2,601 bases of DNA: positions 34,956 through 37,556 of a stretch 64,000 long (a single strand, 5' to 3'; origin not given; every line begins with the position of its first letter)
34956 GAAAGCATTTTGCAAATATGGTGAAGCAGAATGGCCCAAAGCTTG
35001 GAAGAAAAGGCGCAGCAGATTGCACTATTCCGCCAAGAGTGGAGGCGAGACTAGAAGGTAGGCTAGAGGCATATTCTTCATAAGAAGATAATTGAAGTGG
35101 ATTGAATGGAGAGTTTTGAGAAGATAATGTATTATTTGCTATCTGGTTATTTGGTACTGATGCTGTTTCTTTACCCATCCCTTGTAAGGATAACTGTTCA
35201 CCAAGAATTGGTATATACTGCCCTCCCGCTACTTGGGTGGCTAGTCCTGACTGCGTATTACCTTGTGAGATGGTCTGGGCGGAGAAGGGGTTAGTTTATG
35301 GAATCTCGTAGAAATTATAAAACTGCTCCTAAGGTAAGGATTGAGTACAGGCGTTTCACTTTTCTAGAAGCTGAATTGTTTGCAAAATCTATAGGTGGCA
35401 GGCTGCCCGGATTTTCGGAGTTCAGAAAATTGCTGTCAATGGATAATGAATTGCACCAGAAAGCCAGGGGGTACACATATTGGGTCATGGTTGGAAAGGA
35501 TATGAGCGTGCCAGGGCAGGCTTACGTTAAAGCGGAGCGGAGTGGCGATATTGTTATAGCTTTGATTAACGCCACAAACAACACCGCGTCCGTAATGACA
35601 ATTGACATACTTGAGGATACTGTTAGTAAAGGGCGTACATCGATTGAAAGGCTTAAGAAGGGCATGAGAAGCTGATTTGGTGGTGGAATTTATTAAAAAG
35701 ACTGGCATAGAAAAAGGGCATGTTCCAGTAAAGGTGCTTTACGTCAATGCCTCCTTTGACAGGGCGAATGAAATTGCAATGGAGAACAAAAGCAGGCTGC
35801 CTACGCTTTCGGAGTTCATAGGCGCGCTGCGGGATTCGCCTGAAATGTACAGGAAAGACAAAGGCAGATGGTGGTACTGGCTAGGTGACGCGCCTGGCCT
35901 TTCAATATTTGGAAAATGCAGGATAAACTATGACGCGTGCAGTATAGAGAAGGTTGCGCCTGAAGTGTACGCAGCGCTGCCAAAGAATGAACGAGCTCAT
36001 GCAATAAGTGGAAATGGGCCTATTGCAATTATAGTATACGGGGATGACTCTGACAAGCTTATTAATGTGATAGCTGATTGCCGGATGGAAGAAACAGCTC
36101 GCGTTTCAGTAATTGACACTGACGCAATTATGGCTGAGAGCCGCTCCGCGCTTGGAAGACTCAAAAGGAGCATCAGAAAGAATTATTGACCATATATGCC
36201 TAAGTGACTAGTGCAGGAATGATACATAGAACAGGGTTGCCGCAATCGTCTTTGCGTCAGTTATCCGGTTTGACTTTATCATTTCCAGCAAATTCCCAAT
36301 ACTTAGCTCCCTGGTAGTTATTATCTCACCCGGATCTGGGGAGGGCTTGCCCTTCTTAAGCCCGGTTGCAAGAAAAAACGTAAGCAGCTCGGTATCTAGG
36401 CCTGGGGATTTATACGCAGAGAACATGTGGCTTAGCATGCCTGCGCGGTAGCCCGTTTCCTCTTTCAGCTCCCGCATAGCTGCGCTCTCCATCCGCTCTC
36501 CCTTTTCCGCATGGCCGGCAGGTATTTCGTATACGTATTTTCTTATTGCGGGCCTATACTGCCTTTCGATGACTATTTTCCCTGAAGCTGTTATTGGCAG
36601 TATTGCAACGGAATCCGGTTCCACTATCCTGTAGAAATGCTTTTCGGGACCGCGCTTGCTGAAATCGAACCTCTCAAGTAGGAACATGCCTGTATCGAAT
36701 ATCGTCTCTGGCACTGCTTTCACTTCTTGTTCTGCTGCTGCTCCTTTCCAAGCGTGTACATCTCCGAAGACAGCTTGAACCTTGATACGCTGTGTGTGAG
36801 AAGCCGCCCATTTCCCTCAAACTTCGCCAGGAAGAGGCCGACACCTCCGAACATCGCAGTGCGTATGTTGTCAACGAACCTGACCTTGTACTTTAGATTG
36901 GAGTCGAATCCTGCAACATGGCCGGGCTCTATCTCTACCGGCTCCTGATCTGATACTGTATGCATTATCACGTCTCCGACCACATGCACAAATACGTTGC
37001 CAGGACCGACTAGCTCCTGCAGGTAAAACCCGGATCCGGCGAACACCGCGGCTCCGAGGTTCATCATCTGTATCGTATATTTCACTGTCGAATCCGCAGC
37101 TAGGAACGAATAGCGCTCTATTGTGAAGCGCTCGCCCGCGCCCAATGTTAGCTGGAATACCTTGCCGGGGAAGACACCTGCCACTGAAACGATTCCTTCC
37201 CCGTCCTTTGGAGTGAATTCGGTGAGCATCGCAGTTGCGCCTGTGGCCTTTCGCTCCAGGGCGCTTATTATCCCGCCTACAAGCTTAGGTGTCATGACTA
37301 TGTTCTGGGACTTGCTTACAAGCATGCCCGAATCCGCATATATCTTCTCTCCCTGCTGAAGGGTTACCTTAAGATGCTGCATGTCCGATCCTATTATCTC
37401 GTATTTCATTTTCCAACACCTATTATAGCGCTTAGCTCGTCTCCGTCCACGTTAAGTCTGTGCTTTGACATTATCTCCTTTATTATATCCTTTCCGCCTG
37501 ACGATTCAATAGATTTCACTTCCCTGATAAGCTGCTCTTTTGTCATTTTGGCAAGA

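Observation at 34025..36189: Translationally coupled array of four divergent small paralogues of an unassigned family (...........WYW module plus basic C-terminal RLK+xMR tail) with embedded 2-TM mini-ORF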

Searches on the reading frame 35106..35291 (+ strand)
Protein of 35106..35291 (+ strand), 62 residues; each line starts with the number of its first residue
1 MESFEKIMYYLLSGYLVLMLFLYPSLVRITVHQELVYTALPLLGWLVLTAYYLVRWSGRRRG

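Call 4: search_protein_families(library=pfam, proteins=[window:35106-35291:+], max_evalue=1)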
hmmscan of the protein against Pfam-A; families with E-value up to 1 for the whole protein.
window:35106-35291:+ (62 aa): 0 families

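Call 6: search_protein_families(library=ncbifam, proteins=[window:35106-35291:+], max_evalue=1)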
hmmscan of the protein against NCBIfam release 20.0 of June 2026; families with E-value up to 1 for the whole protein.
window:35106-35291:+ (62 aa): 0 families

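Call 7: search_protein_families(library=phrogs, proteins=[window:35106-35291:+], max_evalue=1)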
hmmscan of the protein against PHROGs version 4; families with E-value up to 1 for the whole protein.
window:35106-35291:+ (62 aa): 0 families

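Call 35: search_protein_families(library=padloc, proteins=[window:35106-35291:+], max_evalue=0.1)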
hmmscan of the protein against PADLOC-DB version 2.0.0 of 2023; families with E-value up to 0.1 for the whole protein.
window:35106-35291:+ (62 aa): 1 family
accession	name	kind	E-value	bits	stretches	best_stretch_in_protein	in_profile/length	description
PDLC00680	Effector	-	0.049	10.9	1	8-51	9-52/229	2TM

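Call 78: find_homologous_proteins(query=A7, max_evalue=0.01)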
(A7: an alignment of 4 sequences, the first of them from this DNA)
Query A7 (4 sequences) (62 aa, profile of the alignment): 65 proteins with E <= 0.01 among 632 candidates.
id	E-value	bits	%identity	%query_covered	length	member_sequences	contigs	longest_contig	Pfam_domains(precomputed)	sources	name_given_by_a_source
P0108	6.4e-25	105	49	100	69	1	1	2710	-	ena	-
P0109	6.5e-23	99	64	35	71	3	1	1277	-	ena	-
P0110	6.7e-23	98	42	100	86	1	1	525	-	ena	-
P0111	1.1e-22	98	64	35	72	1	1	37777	-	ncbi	-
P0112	7.1e-22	95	59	35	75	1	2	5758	-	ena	-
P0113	1.4e-21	94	73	35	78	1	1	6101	-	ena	-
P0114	4.6e-21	93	42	100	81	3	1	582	-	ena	-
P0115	4.7e-21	93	37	97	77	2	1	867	-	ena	-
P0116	4.9e-20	89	58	39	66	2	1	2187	-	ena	-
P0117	6.6e-20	89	30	77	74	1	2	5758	-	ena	-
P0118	6.8e-20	89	58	39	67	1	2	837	-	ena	-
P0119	8.3e-20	89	42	92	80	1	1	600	-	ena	-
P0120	4.2e-19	86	39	100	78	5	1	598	-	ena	-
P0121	7.2e-19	86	60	100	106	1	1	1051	-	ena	-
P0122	3.4e-18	83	41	100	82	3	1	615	-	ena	-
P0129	4.9e-17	80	57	97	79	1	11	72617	-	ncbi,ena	-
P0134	2.3e-16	78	35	100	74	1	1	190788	-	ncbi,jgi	jgi:membrane protein DedA with SNARE-associated domain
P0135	2.4e-16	77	60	97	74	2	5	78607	-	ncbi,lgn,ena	-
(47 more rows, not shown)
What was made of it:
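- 35106..35294 (+): Gene tm2, a 62-aa protein with two TM segments. TM2 is conserved (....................), the N-terminal half is hypervariable, and the C-terminus is basic. It belongs to a separate family of small membrane proteins. 65 homologous clusters (call 78).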

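Call 79: find_encoding_contigs(protein=P0129, flank=4000, max_places=3)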
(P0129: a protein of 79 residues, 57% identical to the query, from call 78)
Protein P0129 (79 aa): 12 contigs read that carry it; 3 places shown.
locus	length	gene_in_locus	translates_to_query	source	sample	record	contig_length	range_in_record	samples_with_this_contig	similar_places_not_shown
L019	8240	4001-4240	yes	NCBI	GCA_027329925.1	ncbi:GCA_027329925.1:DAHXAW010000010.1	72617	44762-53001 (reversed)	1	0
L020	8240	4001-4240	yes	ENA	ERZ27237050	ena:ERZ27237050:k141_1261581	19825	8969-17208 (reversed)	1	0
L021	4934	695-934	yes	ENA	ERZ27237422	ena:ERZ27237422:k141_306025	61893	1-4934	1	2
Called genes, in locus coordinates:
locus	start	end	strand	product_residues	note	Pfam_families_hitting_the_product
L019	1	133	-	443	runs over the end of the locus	PF00390:malic, PF00208:ELFV_dehydrog (weak), PF03949:Malic_M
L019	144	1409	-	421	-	PF02812:ELFV_dehydrog_N, PF00208:ELFV_dehydrog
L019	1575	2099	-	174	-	PF00293:NUDIX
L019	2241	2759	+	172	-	PF00719:Pyrophosphatase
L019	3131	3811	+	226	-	PF01464:SLT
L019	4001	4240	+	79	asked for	-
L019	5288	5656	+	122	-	PF01873:eIF-5_eIF-2B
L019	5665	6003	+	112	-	PF01176:eIF-1a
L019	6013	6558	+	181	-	PF01725:Ham1p_like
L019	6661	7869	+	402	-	PF13191:AAA_16 (weak), PF13401:AAA_22 (weak), PF00004:AAA (faint), PF22703:Cdc6_lid, PF09079:WHD_Cdc6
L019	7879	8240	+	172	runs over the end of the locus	-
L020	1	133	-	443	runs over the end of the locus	PF00390:malic, PF00208:ELFV_dehydrog (weak), PF03949:Malic_M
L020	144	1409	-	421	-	PF02812:ELFV_dehydrog_N, PF00208:ELFV_dehydrog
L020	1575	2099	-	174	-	PF00293:NUDIX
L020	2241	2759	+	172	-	PF00719:Pyrophosphatase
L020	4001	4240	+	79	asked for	-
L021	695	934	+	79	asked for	-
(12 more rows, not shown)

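Call 80: find_encoding_contigs(protein=P0135, flank=4000, max_places=3)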
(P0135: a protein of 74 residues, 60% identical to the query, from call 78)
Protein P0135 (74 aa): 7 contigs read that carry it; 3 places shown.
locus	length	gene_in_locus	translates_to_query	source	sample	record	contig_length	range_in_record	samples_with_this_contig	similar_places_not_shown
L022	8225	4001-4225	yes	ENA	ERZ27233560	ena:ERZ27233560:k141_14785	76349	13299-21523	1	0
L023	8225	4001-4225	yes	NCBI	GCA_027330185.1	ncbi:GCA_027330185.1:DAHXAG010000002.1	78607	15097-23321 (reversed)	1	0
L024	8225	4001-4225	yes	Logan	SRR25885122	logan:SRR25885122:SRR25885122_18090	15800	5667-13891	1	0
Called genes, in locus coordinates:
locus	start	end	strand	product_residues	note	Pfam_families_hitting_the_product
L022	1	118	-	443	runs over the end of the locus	PF00390:malic, PF00208:ELFV_dehydrog (weak), PF03949:Malic_M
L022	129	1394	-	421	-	PF02812:ELFV_dehydrog_N, PF00208:ELFV_dehydrog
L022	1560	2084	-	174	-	PF00293:NUDIX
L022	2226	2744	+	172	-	PF00719:Pyrophosphatase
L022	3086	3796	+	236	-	PF01464:SLT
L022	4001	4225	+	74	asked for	-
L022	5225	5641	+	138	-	PF01873:eIF-5_eIF-2B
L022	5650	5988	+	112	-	PF01176:eIF-1a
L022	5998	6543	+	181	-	PF01725:Ham1p_like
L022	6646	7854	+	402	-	PF13191:AAA_16 (weak), PF13401:AAA_22 (weak), PF00004:AAA (faint), PF22703:Cdc6_lid, PF09079:WHD_Cdc6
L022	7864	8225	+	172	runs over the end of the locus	-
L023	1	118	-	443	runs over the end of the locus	PF00390:malic, PF00208:ELFV_dehydrog (weak), PF03949:Malic_M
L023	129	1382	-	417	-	PF02812:ELFV_dehydrog_N, PF00208:ELFV_dehydrog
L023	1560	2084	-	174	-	PF00293:NUDIX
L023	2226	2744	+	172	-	PF00719:Pyrophosphatase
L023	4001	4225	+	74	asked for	-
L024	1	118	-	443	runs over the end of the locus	PF00390:malic, PF00208:ELFV_dehydrog (weak), PF03949:Malic_M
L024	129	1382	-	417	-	PF02812:ELFV_dehydrog_N, PF00208:ELFV_dehydrog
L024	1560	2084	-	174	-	PF00293:NUDIX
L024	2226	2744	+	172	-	PF00719:Pyrophosphatase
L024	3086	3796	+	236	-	PF01464:SLT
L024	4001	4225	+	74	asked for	-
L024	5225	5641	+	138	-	PF01873:eIF-5_eIF-2B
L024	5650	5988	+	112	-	PF01176:eIF-1a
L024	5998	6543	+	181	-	PF01725:Ham1p_like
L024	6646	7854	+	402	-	PF13191:AAA_16 (weak), PF13401:AAA_22 (weak), PF00004:AAA (faint), PF22703:Cdc6_lid, PF09079:WHD_Cdc6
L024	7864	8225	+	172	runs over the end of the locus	-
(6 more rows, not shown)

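Call 81: find_encoding_contigs(protein=P0134, flank=4000, max_places=2)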
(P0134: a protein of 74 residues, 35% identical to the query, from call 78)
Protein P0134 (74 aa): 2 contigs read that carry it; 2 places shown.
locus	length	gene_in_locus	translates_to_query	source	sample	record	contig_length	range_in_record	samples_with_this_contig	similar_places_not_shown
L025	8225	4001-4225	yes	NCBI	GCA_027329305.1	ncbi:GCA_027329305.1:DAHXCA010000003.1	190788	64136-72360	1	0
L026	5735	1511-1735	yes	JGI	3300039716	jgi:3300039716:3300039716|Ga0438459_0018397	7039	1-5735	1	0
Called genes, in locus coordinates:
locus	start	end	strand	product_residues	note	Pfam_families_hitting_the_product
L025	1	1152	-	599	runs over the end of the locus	PF01558:POR, PF01855:POR_N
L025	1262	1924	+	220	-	PF01902:Diphthami_syn_2_N, PF28410:Diphthami_syn_2_C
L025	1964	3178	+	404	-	PF00155:Aminotran_1_2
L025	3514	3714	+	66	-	-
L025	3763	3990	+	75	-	-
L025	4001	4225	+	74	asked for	-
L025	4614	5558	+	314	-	PF13643:DUF4145 (faint)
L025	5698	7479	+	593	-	PF13401:AAA_22 (faint)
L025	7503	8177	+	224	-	PF13643:DUF4145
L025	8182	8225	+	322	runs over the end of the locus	-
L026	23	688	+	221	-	PF00155:Aminotran_1_2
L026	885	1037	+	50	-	-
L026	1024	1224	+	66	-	-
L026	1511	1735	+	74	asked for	-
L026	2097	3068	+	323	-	PF13643:DUF4145 (faint)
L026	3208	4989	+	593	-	PF13401:AAA_22 (faint)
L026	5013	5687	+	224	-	PF13643:DUF4145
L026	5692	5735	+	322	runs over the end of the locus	-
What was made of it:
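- tm2 relatives lie next to DUF4145/AAA_22 genes (L025/L026) or after an SLT lytic-transglycosylase gene (L019-L024) (calls 79-81).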

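Call 82: find_encoding_contigs(protein=P0111, flank=4000, max_places=2)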
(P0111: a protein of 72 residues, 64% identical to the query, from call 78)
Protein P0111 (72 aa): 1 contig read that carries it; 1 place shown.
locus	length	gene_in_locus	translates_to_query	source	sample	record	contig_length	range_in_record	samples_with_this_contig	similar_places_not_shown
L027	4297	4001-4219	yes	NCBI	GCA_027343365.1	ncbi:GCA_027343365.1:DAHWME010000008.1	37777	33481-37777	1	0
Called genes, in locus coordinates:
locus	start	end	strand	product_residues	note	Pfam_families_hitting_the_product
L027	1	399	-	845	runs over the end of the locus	PF17900:Peptidase_M1_N, PF01433:Peptidase_M1, PF11838:ERAP1_C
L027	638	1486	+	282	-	-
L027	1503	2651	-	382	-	PF00579:tRNA-synt_1b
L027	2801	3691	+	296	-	PF01988:VIT1 (faint)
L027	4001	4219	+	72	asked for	-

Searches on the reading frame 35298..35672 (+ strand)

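Call 4: search_protein_families(library=pfam, proteins=[window:35298-35672:+], max_evalue=1)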
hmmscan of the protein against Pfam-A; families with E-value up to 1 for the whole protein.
window:35298-35672:+ (125 aa): 0 families

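Call 6: search_protein_families(library=ncbifam, proteins=[window:35298-35672:+], max_evalue=1)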
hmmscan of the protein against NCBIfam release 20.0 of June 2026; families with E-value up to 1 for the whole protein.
window:35298-35672:+ (125 aa): 1 family
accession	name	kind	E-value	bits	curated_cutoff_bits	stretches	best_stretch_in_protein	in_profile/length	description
TIGR03700.1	mena_SCO4494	equivalog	0.037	12.9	434.55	1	48-118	275-344/351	aminofutalosine synthase MqnE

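Call 7: search_protein_families(library=phrogs, proteins=[window:35298-35672:+], max_evalue=1)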
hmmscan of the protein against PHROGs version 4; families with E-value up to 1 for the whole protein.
window:35298-35672:+ (125 aa): 1 family
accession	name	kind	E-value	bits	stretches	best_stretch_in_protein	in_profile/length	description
phrog_23182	-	unknown function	0.12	13.7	1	77-120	51-92/138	-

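Call 35: search_protein_families(library=padloc, proteins=[window:35298-35672:+], max_evalue=0.1)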
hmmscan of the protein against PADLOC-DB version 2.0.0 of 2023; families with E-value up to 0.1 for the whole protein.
window:35298-35672:+ (125 aa): 0 families

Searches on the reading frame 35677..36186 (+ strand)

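Call 4: search_protein_families(library=pfam, proteins=[window:35677-36186:+], max_evalue=1)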
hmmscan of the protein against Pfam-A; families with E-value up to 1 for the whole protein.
window:35677-36186:+ (170 aa): 0 families

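Call 6: search_protein_families(library=ncbifam, proteins=[window:35677-36186:+], max_evalue=1)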
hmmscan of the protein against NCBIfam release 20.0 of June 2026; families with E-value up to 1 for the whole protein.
window:35677-36186:+ (170 aa): 1 family
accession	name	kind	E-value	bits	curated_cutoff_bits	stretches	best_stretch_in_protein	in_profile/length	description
NF007235.0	PRK09664.1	equivalog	0.086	11.8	497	1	91-132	189-230/415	low affinity tryptophan permease TnaB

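Call 7: search_protein_families(library=phrogs, proteins=[window:35677-36186:+], max_evalue=1)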
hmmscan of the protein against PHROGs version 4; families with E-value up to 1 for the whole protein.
window:35677-36186:+ (170 aa): 0 families

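Call 35: search_protein_families(library=padloc, proteins=[window:35677-36186:+], max_evalue=0.1)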
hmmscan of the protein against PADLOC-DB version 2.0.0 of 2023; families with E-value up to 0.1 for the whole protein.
window:35677-36186:+ (170 aa): 0 families

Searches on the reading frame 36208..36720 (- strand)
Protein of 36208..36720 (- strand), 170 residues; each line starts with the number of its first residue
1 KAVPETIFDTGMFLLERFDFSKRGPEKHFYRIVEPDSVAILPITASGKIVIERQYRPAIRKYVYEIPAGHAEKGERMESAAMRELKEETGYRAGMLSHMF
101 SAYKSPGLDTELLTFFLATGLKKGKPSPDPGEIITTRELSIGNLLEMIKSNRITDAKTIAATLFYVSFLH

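Call 4: search_protein_families(library=pfam, proteins=[window:36208-36720:-], max_evalue=1)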
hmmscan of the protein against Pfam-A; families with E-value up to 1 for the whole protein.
window:36208-36720:- (170 aa): 2 families
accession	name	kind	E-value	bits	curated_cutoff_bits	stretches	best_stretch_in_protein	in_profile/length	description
PF00293.34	NUDIX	-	4.5e-15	56.3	21.1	1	36-152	4-124/134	NUDIX domain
PF14815.12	NUDIX_4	-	0.082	13.1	35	1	44-103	7-68/113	NUDIX domain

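Call 35: search_protein_families(library=padloc, proteins=[window:36208-36720:-], max_evalue=0.1)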
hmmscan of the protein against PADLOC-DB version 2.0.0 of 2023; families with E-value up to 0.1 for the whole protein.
window:36208-36720:- (170 aa): 1 family
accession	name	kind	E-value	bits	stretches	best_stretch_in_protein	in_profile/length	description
PDLC04899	PDC-S07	-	2e-07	28.7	1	43-115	14-87/135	-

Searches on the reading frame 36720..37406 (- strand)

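Call 4: search_protein_families(library=pfam, proteins=[window:36720-37406:-], max_evalue=1)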
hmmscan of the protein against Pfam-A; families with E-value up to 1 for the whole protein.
window:36720-37406:- (228 aa): 1 family
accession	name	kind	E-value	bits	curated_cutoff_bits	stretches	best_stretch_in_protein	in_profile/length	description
PF01987.23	AIM24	-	4.3e-52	177.3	25.7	1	2-206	1-204/205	Mitochondrial biogenesis AIM24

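Call 35: search_protein_families(library=padloc, proteins=[window:36720-37406:-], max_evalue=0.1)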
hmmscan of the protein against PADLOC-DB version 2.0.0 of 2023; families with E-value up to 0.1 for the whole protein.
window:36720-37406:- (228 aa): 0 families
